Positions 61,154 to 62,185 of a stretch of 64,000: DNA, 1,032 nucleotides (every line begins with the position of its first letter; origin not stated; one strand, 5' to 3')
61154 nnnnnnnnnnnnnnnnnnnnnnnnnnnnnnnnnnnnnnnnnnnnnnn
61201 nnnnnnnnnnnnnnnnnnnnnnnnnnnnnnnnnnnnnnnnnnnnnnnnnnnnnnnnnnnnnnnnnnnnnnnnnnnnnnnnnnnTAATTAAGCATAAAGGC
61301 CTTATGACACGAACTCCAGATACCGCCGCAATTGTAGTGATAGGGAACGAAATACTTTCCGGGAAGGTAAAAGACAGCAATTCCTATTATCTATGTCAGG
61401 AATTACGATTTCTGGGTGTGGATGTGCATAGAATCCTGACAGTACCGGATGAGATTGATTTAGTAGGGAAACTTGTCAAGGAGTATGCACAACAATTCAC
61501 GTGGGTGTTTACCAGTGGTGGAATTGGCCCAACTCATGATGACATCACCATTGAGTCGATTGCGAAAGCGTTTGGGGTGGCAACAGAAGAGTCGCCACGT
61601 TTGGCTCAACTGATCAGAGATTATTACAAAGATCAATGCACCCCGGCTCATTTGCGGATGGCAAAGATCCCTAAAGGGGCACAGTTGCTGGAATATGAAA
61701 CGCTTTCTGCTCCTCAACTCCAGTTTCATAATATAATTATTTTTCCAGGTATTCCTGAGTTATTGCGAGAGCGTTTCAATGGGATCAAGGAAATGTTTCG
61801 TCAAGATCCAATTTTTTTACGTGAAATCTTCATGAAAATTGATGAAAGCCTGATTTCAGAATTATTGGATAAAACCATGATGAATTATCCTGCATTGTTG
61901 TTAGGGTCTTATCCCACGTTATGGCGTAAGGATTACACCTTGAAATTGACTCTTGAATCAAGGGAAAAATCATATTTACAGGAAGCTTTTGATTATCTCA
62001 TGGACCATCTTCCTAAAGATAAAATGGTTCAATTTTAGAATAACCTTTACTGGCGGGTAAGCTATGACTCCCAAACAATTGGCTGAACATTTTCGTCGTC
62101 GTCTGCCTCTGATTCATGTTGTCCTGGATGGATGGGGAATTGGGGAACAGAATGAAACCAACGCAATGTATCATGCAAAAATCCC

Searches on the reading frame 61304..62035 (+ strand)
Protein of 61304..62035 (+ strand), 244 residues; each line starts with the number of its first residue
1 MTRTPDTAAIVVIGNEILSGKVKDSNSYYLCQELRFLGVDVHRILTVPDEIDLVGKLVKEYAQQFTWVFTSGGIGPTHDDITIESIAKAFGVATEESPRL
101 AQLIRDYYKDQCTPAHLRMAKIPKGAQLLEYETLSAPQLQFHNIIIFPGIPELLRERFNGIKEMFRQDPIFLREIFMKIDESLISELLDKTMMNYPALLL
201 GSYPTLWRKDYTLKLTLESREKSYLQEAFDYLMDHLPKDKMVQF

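Call 69: search_protein_families(library=pfam, proteins=[window:61304-62035:+], max_evalue=0.00001)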
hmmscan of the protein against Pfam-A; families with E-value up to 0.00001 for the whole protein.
window:61304-62035:+ (244 aa): 2 families
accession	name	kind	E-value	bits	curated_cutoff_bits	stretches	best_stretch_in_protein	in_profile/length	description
PF00994.29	MoCF_biosynth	-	4e-25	88.6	26.6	1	9-159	1-135/144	Probable molybdopterin binding domain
PF24102.1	FLAD1_M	-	3.2e-17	62.6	27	1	169-243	1-76/78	FAD synthase, middle domain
